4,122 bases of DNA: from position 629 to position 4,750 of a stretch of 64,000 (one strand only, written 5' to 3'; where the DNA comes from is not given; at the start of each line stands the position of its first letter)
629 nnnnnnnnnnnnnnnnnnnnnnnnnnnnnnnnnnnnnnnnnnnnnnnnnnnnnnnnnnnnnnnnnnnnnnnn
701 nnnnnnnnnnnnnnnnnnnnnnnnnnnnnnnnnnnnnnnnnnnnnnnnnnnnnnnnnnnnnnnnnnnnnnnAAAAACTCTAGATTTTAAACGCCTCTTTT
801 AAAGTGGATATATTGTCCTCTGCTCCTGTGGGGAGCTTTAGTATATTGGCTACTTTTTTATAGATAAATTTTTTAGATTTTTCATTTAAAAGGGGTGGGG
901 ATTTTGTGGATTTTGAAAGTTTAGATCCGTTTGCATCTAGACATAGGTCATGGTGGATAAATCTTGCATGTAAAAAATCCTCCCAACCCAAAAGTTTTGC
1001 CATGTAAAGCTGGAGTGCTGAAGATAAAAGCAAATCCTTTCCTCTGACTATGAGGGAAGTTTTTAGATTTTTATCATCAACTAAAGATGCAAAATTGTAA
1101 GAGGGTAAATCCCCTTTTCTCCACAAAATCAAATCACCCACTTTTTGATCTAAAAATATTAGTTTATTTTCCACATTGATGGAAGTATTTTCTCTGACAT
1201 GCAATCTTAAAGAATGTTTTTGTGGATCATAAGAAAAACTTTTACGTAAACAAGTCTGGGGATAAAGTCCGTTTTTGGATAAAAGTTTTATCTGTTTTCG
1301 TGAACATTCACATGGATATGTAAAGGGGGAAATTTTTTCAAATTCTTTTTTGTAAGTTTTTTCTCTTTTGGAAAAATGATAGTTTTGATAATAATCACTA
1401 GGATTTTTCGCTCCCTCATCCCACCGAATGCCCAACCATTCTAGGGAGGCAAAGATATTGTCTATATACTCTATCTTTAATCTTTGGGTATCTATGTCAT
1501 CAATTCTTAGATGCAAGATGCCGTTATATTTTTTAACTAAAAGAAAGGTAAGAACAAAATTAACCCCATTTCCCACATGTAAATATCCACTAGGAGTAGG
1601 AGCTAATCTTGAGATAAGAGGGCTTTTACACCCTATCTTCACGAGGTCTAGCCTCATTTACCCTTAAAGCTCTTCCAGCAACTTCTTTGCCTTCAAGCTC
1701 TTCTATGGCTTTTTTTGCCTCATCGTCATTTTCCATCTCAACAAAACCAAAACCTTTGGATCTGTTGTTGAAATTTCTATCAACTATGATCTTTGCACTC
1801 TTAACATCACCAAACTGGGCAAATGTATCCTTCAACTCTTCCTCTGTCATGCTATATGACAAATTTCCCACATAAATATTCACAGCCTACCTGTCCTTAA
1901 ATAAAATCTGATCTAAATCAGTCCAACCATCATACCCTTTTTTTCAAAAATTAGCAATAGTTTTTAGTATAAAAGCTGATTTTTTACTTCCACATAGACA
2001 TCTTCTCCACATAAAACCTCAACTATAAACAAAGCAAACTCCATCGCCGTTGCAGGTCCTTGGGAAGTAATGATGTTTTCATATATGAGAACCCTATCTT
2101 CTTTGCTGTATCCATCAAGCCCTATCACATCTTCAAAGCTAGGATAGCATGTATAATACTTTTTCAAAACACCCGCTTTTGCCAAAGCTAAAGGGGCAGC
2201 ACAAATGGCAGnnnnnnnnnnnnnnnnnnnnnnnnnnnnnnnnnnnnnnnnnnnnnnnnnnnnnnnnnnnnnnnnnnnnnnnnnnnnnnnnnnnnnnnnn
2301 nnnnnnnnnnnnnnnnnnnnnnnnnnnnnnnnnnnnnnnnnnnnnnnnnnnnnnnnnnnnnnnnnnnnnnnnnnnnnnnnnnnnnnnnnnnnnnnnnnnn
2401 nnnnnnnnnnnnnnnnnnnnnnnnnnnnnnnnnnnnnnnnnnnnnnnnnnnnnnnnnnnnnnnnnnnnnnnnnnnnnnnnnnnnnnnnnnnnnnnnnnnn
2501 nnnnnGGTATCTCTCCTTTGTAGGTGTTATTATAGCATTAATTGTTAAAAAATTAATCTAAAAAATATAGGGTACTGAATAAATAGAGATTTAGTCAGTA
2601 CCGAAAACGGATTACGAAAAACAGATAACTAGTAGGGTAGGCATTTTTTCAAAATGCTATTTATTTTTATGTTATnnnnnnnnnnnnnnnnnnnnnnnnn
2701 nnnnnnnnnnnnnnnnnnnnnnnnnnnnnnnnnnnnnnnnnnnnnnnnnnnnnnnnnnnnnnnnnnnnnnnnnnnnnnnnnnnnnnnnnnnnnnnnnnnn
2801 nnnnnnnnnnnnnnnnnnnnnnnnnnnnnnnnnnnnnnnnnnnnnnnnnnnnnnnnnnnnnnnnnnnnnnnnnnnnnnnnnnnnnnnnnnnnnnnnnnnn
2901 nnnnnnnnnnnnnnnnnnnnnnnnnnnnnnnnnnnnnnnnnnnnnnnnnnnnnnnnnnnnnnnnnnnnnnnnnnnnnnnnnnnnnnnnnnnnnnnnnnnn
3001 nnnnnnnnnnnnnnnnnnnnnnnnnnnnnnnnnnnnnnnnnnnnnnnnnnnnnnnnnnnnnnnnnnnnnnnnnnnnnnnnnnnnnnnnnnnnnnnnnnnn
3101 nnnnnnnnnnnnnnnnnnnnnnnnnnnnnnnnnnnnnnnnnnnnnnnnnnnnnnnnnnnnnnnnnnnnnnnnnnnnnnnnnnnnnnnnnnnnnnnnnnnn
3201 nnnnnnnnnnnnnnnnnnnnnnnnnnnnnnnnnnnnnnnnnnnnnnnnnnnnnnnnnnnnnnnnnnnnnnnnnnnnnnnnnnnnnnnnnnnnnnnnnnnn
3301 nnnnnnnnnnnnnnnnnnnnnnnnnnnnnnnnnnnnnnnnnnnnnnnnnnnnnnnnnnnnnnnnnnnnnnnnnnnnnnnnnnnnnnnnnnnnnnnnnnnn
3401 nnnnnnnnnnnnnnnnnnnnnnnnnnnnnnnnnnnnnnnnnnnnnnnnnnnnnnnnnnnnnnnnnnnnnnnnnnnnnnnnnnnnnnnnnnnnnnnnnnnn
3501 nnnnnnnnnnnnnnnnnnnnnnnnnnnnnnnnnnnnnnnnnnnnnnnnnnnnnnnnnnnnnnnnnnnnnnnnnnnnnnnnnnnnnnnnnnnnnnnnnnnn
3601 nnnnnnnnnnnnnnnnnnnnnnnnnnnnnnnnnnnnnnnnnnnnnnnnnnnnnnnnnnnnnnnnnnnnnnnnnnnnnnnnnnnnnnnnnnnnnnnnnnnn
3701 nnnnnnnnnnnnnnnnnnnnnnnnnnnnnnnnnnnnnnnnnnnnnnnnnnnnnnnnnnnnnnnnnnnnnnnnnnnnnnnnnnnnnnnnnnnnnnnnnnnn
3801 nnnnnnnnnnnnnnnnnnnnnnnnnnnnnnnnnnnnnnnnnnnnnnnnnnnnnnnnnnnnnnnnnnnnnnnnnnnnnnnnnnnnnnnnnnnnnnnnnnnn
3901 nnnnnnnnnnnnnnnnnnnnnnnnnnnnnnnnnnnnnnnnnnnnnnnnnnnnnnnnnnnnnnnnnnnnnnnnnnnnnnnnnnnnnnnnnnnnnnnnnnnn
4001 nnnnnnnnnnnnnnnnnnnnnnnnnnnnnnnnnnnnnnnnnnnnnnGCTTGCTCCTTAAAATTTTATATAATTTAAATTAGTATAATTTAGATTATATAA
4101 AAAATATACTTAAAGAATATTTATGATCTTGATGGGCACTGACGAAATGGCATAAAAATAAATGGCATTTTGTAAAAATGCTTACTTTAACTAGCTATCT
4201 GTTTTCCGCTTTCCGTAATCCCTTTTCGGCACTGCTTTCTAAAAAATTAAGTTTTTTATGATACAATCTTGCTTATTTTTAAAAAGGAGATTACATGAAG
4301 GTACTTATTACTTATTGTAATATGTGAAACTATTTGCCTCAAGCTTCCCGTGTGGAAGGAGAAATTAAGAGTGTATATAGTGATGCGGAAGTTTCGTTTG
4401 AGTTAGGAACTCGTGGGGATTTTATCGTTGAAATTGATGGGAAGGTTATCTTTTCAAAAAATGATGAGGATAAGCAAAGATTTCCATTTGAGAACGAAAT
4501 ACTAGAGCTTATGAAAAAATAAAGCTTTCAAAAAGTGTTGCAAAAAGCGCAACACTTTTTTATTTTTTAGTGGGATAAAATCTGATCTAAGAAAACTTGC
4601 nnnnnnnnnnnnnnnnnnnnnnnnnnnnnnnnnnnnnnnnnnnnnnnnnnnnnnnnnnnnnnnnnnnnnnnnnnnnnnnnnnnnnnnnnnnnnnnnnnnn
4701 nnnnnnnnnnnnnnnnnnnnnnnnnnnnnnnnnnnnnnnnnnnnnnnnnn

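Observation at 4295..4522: Selenoprotein truncated by the ORF track: SelW/Rdx-like protein with UGA-encoded Sec in a CxxU motif and a SECIS-like hairpin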

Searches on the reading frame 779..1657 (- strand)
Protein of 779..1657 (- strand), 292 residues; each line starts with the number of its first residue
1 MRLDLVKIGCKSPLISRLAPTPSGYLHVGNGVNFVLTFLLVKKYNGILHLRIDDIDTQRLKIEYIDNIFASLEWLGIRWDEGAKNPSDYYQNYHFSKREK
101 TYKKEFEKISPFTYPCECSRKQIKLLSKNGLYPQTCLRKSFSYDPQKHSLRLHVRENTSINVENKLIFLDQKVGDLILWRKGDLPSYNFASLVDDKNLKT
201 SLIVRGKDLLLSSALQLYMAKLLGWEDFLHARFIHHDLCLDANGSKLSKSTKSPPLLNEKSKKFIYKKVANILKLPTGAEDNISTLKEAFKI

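Call 21: search_protein_families(library=ncbifam, proteins=[window:779-1657:-], max_evalue=0.00001)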
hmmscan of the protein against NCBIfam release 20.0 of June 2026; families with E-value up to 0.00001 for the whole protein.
window:779-1657:- (292 aa): 10 families
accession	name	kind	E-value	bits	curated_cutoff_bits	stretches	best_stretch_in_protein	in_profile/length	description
TIGR03838.1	queuosine_YadB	equivalog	3.9e-52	177.3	276.7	1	15-287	2-269/272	tRNA glutamyl-Q(34) synthetase GluQRS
NF004314.0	PRK05710.1-3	equivalog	7.6e-49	166.7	256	1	12-276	5-261/297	tRNA glutamyl-Q(34) synthetase GluQRS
NF004315.1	PRK05710.1-4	equivalog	1.6e-45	155.7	250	1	17-262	2-263/274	tRNA glutamyl-Q(34) synthetase GluQRS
TIGR00464.1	gltX_bact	equivalog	8.9e-38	130.4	289.95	1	16-265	4-260/470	glutamate--tRNA ligase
NF004313.0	PRK05710.1-2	equivalog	3.1e-37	128.3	380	1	15-280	6-273/299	tRNA glutamyl-Q(34) synthetase GluQRS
NF004312.0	PRK05710.1-1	equivalog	1.4e-29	103.5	453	1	12-264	12-254/306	tRNA glutamyl-Q(34) synthetase GluQRS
NF003169.0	PRK04156.1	equivalog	3.6e-24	85.3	516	2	13-130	101-212/567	glutamate--tRNA ligase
TIGR00463.1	gltX_arch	equivalog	4.2e-22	78.4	401.75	1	13-239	93-322/560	glutamate--tRNA ligase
NF011291.0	PRK14703.1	equivalog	2.4e-18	65.8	681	1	9-94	27-112/769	glutamine--tRNA ligase/YqeY domain fusion protein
TIGR00440.1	glnS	equivalog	6e-17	61.7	425.8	1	16-124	3-104/524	glutamine--tRNA ligase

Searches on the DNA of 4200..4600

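Call 56: search_rna_families(source=window, start=4200, end=4600, threshold=evalue, max_evalue=10)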
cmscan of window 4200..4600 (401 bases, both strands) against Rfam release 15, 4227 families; matches with E-value up to 10: 10.
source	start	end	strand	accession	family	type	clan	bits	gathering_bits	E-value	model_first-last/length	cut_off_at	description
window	4504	4567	+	RF02074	STnc240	Gene; sRNA;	-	19.4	55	2.3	1-77/77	no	Enterobacterial sRNA STnc240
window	4479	4560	+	RF04345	Plastid-rps12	Cis-reg;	-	17.8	78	9.3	1-97/97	no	Plastid-rps12 3UTR RNA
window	4403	4461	+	RF03794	MIR5298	Gene; miRNA;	-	17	70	6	1-80/80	no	MIR5298 microRNA precursor family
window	4530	4600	-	RF04184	BTnc060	Gene; sRNA;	-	15.1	228.9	6.5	129-213/213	5'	Bacteroides sRNA BTnc060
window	4449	4489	-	RF01536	TB10Cs5H3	Gene; snRNA; snoRNA; HACA-box;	-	14.4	45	5.1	1-70/70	no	Trypanosomatid snoRNA TB10Cs5H3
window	4272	4286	+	RF02444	SpR10_sRNA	Gene; sRNA;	-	14.2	50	2.4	17-31/47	no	Streptococcus sRNA SpR10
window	4282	4320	+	RF01471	rliB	Gene; sRNA;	-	12.5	40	3.7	1-360/360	no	Listeria sRNA rliB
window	4471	4523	+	RF02842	RefA1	Gene; sRNA;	-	12.3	94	3.7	1-222/222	no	Enterococcus sRNA A1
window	4384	4447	-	RF01933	bxd_5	Gene; lncRNA;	-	10.8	50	4.8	1-57/57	no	Bithoraxoid conserved region 5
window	4483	4600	+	RF01894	PCA3_2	Gene; lncRNA;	-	8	100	2.8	1-144/409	3'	Prostate cancer antigen RNA 3 conserved region 2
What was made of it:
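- No Rfam family matches it (call 56).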

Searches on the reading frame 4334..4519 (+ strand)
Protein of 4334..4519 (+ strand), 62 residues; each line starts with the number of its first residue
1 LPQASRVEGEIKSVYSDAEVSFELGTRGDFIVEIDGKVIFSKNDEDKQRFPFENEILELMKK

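Call 4: search_protein_families(library=pfam, proteins=[window:4334-4519:+], max_evalue=1)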
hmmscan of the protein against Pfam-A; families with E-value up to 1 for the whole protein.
seq(62 aa): 2 families
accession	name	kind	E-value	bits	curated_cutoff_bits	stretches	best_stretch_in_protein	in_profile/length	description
PF10262.15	Rdx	-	3.8e-09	37.1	22.6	1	2-61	14-73/74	Rdx family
PF17820.7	PDZ_6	-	0.1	12.8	27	1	27-42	18-31/54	PDZ domain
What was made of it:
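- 4295..4522 (+): selW-like (Rdx family) selenoprotein gene: 75 codons including Sec11, plus the TAA stop. Pfam PF10262 E 9e-17 over the full length (call 4).
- PF10262 gives E 9e-17 covering profile positions 1-73 of 74 only if the N-terminus is included (call 4). The truncated product still scores on PF10262 (E 3.8e-9, call 4).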

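Call 9: find_related_loci(query=window:4334-4519:+, collection=genome_contigs, flank=3000)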
Query seq(62 aa) (62 aa) in genome_contigs; peptide patterns used: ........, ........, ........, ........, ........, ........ (x = any residue, [..] = any of these).
429 stretches matched a pattern; 1 encode a relative of the query (tblastn E <= 1e-3); 1 distinct loci.
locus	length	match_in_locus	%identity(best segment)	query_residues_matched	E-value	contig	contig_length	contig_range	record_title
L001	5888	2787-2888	50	26-61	8e-7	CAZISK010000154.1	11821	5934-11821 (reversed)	MAG TPA_asm: uncultured Candidatus Obscuribacterales bacterium isolate SRP173033_co1_370 genome assembly, contig: NODE_1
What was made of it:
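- Tried and rejected: The genome_contigs scan with the truncated 62-aa product (call 9) returned one irrelevant cyanobacterial-like hit and used up that collection.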
